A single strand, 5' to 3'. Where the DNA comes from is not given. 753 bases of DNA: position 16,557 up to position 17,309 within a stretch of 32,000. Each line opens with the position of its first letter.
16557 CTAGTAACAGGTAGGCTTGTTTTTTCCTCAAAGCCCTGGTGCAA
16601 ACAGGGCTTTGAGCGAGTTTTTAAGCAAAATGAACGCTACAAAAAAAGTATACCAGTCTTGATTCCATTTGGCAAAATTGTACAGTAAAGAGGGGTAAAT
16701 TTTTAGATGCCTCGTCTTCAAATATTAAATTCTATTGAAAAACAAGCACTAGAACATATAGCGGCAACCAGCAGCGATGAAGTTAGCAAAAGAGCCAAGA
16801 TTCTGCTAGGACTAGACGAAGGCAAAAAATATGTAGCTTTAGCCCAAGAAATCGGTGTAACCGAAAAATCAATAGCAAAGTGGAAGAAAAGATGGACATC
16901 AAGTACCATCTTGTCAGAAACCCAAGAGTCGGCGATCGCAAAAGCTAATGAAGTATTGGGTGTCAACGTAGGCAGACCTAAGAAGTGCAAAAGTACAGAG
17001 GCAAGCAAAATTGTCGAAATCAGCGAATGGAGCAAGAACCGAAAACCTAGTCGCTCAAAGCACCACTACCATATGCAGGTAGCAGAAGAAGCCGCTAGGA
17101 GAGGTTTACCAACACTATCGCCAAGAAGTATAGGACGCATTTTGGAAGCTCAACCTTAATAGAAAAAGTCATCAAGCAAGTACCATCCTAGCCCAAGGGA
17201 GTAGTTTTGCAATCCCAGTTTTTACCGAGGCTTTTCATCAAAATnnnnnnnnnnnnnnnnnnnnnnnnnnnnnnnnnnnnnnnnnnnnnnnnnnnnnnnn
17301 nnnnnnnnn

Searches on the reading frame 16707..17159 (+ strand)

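Call 61: search_protein_families(library=pfam, proteins=[window:16707-17159:+], max_evalue=0.001)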
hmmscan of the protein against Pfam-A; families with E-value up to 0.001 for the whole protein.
window:16707-17159:+ (150 aa): 3 families
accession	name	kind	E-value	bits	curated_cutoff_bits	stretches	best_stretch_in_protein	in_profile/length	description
PF13384.12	HTH_23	-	1e-06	28.8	24.6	1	25-64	3-42/50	Homeodomain-like domain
PF13551.12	HTH_29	-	1.9e-06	28.3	28.1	1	29-67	1-40/64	Winged helix-turn helix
PF13518.12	HTH_28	-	0.00044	20.7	25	0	28-63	1-36/52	Helix-turn-helix domain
